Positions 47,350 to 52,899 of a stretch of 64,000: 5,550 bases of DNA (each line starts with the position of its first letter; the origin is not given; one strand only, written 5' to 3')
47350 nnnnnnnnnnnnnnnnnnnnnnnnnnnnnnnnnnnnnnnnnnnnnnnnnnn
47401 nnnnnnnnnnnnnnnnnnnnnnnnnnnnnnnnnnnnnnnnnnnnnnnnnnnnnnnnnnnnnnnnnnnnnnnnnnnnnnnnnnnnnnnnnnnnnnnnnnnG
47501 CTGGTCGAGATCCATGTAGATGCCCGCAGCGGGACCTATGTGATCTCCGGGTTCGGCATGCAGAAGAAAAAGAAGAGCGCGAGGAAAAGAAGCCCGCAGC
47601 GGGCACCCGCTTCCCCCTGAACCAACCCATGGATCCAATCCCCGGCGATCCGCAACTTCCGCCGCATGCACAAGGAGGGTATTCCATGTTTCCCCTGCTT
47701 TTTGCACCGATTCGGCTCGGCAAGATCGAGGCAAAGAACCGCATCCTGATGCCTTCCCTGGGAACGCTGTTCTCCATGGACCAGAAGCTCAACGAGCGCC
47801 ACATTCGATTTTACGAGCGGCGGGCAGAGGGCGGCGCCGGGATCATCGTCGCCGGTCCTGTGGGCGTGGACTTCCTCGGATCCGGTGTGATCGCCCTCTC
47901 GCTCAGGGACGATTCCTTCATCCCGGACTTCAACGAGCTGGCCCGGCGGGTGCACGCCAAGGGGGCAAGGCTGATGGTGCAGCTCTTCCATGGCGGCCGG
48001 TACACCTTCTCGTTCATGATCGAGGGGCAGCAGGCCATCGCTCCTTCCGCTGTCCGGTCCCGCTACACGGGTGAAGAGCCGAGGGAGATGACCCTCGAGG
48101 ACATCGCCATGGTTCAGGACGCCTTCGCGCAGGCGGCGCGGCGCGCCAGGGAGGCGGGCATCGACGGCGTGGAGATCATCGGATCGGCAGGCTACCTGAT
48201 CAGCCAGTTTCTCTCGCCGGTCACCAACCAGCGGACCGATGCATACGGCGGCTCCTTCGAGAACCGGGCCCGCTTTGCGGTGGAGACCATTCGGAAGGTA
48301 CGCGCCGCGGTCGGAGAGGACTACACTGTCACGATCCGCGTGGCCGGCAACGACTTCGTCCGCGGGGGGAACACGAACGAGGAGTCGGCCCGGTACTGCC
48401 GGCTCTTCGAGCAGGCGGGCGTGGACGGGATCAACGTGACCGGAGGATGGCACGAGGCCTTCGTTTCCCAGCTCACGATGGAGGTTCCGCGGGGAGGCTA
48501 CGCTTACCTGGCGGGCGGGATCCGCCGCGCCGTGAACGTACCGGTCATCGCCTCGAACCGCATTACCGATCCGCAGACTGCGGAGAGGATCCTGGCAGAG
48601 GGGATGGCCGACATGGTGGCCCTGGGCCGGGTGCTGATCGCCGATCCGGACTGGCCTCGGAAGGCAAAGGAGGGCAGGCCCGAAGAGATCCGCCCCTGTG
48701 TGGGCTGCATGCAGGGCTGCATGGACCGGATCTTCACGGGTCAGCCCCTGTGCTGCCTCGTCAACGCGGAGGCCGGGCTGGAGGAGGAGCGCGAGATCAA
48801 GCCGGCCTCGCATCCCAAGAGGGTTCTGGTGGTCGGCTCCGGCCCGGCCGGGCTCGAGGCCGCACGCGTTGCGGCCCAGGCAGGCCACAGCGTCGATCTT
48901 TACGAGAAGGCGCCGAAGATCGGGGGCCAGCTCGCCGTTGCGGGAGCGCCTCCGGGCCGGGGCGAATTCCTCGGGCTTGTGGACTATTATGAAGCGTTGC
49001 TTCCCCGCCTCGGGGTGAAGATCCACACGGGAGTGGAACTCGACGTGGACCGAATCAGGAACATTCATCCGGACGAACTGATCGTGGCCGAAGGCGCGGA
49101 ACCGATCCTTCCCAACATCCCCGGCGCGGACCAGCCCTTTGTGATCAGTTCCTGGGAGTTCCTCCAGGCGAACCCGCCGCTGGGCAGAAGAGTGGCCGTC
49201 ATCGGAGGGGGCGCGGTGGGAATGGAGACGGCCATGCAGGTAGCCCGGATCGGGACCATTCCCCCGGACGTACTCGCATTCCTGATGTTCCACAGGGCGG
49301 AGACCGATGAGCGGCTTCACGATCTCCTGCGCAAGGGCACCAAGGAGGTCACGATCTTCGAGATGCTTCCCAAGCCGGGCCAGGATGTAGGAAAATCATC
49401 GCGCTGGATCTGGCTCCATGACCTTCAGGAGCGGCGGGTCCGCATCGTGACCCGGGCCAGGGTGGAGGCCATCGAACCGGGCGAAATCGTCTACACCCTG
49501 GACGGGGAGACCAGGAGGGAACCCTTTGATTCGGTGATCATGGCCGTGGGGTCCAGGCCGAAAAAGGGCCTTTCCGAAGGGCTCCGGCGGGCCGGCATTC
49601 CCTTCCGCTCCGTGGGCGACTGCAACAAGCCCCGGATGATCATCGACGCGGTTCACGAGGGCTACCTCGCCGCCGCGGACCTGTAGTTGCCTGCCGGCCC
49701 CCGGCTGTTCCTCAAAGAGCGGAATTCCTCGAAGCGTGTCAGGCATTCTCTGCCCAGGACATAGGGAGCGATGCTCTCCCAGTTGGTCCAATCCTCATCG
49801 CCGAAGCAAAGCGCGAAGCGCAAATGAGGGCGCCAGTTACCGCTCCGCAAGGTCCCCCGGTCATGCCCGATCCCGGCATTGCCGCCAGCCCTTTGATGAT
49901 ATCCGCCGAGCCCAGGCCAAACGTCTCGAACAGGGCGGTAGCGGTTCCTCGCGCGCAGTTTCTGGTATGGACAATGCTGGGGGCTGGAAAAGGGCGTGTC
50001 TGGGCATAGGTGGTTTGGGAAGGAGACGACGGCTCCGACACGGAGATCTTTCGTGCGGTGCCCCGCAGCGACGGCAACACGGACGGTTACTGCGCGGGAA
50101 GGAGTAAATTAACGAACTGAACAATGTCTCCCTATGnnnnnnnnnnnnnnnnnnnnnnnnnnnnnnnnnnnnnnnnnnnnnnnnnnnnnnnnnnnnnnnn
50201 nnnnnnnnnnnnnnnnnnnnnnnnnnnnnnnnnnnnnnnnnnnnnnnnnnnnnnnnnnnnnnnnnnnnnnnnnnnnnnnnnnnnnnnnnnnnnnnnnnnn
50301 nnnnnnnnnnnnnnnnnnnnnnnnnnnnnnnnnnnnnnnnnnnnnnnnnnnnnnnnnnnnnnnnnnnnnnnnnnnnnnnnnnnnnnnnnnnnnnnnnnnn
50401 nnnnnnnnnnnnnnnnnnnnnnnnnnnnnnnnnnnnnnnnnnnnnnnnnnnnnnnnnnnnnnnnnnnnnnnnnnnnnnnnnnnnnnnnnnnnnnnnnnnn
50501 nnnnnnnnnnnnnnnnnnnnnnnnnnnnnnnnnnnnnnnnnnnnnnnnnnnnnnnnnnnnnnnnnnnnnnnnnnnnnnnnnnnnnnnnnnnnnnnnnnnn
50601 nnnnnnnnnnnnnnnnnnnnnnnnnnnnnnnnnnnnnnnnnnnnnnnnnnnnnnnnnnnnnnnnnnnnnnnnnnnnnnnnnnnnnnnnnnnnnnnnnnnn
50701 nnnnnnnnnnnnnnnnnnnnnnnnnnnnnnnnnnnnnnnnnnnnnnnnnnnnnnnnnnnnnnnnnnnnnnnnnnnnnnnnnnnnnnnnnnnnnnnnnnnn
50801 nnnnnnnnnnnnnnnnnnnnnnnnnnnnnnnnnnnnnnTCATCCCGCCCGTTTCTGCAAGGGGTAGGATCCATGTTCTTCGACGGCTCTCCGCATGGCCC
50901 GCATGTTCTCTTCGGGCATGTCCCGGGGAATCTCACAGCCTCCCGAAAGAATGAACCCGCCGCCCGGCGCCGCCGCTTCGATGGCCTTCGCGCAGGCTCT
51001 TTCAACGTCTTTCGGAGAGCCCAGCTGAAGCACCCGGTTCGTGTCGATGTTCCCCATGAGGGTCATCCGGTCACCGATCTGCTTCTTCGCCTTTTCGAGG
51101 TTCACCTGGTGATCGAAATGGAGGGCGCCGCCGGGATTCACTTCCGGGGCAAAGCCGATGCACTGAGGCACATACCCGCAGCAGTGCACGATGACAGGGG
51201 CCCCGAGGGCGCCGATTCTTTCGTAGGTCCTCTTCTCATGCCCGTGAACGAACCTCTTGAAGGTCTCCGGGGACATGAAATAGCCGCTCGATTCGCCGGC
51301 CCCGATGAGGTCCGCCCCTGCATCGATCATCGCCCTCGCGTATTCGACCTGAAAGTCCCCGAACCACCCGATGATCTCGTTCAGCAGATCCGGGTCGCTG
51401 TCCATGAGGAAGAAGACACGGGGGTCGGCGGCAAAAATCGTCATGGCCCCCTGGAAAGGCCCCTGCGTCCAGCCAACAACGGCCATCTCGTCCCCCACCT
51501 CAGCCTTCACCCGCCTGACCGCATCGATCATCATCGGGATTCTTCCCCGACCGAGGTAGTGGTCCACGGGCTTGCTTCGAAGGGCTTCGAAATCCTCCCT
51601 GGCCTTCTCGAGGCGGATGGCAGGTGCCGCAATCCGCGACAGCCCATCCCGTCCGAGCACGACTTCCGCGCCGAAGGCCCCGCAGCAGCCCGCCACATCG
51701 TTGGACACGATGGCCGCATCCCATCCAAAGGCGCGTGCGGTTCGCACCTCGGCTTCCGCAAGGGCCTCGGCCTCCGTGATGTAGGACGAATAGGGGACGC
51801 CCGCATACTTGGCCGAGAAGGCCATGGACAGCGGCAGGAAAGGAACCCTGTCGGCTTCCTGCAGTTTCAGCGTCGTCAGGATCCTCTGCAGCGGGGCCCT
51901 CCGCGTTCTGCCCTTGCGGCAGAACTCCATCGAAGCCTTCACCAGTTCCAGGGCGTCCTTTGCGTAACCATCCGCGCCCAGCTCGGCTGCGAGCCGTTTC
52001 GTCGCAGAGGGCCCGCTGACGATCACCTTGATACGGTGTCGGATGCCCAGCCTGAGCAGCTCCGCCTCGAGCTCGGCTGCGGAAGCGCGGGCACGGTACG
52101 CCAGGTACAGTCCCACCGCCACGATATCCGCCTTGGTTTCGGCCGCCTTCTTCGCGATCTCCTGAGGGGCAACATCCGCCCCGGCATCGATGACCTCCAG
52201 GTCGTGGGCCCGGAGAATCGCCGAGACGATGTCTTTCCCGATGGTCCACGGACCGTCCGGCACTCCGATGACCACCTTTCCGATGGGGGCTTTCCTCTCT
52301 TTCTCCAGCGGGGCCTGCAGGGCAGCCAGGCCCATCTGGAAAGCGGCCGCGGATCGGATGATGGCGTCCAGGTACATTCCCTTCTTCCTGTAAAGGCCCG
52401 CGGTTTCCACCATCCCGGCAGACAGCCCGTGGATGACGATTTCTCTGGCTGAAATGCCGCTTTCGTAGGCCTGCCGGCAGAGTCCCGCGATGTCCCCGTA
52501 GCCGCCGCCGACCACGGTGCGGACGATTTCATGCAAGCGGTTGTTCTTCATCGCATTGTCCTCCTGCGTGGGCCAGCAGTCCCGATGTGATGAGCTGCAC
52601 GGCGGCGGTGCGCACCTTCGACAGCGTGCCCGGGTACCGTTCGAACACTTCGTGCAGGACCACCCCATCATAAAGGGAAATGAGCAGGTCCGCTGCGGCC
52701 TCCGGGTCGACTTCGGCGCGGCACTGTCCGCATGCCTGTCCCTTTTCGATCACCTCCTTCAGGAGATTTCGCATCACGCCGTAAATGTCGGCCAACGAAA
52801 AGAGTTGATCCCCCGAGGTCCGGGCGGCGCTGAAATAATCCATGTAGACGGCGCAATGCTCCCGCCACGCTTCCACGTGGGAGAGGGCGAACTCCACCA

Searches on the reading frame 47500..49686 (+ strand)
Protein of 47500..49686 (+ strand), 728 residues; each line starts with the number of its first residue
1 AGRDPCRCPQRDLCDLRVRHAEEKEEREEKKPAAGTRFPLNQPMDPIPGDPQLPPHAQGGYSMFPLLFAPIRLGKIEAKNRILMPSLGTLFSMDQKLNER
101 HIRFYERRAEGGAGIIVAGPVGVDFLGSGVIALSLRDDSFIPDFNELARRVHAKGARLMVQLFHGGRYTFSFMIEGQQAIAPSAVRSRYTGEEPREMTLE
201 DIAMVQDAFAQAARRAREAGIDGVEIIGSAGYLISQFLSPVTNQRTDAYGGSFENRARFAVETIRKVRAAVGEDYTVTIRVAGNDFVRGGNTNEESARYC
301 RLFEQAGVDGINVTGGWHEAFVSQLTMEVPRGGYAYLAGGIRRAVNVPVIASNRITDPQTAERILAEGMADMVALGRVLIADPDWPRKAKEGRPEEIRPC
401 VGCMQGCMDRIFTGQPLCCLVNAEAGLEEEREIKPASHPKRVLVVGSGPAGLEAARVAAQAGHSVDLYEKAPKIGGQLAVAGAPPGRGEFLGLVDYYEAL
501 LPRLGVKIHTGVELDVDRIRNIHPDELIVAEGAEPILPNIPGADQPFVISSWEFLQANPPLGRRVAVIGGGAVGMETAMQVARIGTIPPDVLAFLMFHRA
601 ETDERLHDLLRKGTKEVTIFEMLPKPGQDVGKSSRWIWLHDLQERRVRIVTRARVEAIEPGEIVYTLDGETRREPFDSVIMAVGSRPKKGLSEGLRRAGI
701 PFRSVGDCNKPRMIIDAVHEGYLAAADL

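Call 10: search_protein_families(library=pfam, proteins=[window:47500-49686:+], max_evalue=0.00001)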
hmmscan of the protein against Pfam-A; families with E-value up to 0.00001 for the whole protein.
window:47500-49686:+ (728 aa): 10 families
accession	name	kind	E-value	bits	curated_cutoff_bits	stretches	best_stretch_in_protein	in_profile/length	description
PF00724.26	Oxidored_FMN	-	1.6e-76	258.3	27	1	67-396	2-342/342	NADH:flavin oxidoreductase / NADH oxidase family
PF07992.20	Pyr_redox_2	-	1.8e-30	106.8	26.1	1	441-702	2-251/291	Pyridine nucleotide-disulphide oxidoreductase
PF00070.33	Pyr_redox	-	2.5e-13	50.8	22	0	441-475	1-35/82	Pyridine nucleotide-disulphide oxidoreductase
PF03486.20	HI0933_like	-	6.7e-10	39.3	50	1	441-483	2-44/244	HI0933-like protein Rossmann domain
PF13450.12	NAD_binding_8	-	5e-09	36.7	21.9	1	444-478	1-35/68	NAD(P)-binding Rossmann-like domain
PF01266.30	DAO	-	1.4e-08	35.1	27.9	0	441-477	1-38/353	FAD dependent oxidoreductase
PF13738.12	Pyr_redox_3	-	1.9e-08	34.3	30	0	522-585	123-187/305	Pyridine nucleotide-disulphide oxidoreductase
PF01207.24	Dus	-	1.3e-07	31.5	20.4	1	156-387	13-225/311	Dihydrouridine synthase (Dus)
PF12831.13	FAD_oxidored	-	1.6e-07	31.4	27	1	442-485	2-45/416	FAD dependent oxidoreductase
PF00890.30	FAD_binding_2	-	5.2e-06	26.3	20.4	1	442-482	2-42/414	FAD binding domain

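Call 59: search_protein_families(library=ncbifam, proteins=[window:47500-49686:+], max_evalue=1e-8)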
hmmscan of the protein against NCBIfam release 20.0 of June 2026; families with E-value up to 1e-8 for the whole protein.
window:47500-49686:+ (728 aa): 27 families (the best 25 are shown)
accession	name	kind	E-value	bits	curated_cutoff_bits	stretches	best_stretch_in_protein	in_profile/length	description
NF045599.1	bili_reduct_long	exception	1.5e-150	502.5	750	2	67-585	1-527/641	bilirubin reductase, long form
TIGR03997.1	mycofact_OYE_2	equivalog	6.2e-147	490.7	793.15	1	67-582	2-520/645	mycofactocin system FadH/OYE family oxidoreductase 2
NF041087.1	bile_acid_BaiCD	equivalog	5.4e-146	487.3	825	2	64-583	1-524/642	bile acid Fe-S flavoenzyme BaiCD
NF045592.1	bili_reduct_N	equivalog_domain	1.7e-71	241.3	425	1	67-422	2-363/363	bilirubin reductase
TIGR03996.1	mycofact_OYE_1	hypoth_equivalog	1.3e-68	232.1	627.9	1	70-585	5-523/633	mycofactocin system FadH/OYE family oxidoreductase 1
NF010047.0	PRK13523.1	equivalog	1.8e-61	208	431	1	67-397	5-328/339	NADPH dehydrogenase NamA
NF006101.0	PRK08255.1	equivalog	5.3e-57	193.4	1078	1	63-387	395-728/768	bifunctional salicylyl-CoA 5-hydroxylase/oxidoreductase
NF007899.0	PRK10605.1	subfamily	1.5e-39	136.3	403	1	67-388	6-336/365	N-ethylmaleimide reductase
NF009410.0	PRK12771.1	subfamily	1e-17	63.9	516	1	436-686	135-381/566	NAD(P)-binding protein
NF004943.0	PRK06292.2-1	equivalog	1.6e-16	60.1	432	0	517-587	125-196/456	dihydrolipoyl dehydrogenase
TIGR01316.1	gltA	equivalog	2.4e-16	59.6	471.75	1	424-692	119-392/449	NADPH-dependent glutamate synthase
TIGR01350.1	lipoamide_DH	equivalog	7.6e-16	57.9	408.8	0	520-586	128-194/461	dihydrolipoyl dehydrogenase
TIGR02053.1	MerA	equivalog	4.2e-15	55.7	454.45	1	508-586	113-191/465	mercury(II) reductase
NF010590.0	PRK13984.1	equivalog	4e-13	48.4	946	1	433-585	282-446/611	putative oxidoreductase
NF009414.0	PRK12778.1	equivalog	4.7e-13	48.3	1103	1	438-692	430-691/752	bifunctional dihydroorotate dehydrogenase B NAD binding subunit/NADPH-dependent glutamate synthase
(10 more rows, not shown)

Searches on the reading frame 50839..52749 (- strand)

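Call 10: search_protein_families(library=pfam, proteins=[window:50839-52749:-], max_evalue=0.00001)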
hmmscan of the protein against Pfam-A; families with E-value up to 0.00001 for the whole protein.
window:50839-52749:- (636 aa): 3 families
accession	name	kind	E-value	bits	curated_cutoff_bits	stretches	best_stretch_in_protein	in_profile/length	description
PF01208.23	URO-D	-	5.4e-59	200.4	23.9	1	287-626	3-346/346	Uroporphyrinogen decarboxylase (URO-D)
PF02310.24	B12-binding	-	7.6e-13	48.8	32.1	1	168-270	12-120/121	B12 binding domain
PF02607.22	B12-binding_2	-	7.5e-06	26.5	23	0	73-144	3-73/74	B12 binding domain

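Call 59: search_protein_families(library=ncbifam, proteins=[window:50839-52749:-], max_evalue=1e-8)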
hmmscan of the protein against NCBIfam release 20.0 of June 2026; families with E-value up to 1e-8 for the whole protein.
window:50839-52749:- (636 aa): 13 families
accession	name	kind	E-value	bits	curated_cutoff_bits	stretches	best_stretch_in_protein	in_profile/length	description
TIGR01463.1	mtaA_cmuA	subfamily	4.2e-43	147.9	235.4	1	286-626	5-338/340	MtaA/CmuA family methyltransferase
NF004889.0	PRK06252.1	subfamily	9.2e-41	139.9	244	1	286-626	6-336/340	methylcobalamin:coenzyme M methyltransferase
NF040654.1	MtaA_Meth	equivalog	1e-31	110.1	400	1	289-625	6-334/337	methylcobamide:CoM methyltransferase MtaA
NF041608.1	methylcob_mtaseMtbA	equivalog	2.3e-27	96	600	1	285-625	5-336/339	methylcobamide:CoM methyltransferase MtbA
TIGR02370.1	pyl_corrinoid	subfamily_domain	7e-27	94.1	215.3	1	86-267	13-195/197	methyltransferase cognate corrinoid protein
NF041607.1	dimeth_corrin_MtbC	equivalog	1.3e-23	83.6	350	1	94-274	20-200/203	dimethylamine corrinoid protein MtbC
NF047996.1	corrin_MtgC_2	exception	2e-23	83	370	1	74-272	7-205/212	glycine betaine-specific corrinoid protein MtgC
TIGR01464.1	hemE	equivalog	7.7e-22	77.7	302.95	1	322-624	41-337/338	uroporphyrinogen decarboxylase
NF047995.1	corrinoid_MtgC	exception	3.9e-20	72.3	310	1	73-272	6-208/215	glycine betaine-specific corrinoid protein MtgC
NF040655.1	MtaC_Meth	equivalog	3.1e-15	55.9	420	1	68-272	32-233/253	methanol--corrinoid protein MtaC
NF040669.1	MtaC2_Meth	equivalog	8.2e-14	51.6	450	1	68-212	39-183/267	methanol--corrinoid protein MtaC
TIGR02082.1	metH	equivalog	5.4e-13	47.5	1010.85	1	75-264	650-839/1182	methionine synthase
NF007024.0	PRK09490.1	equivalog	3.3e-10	38.4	1497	1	102-213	692-809/1234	methionine synthase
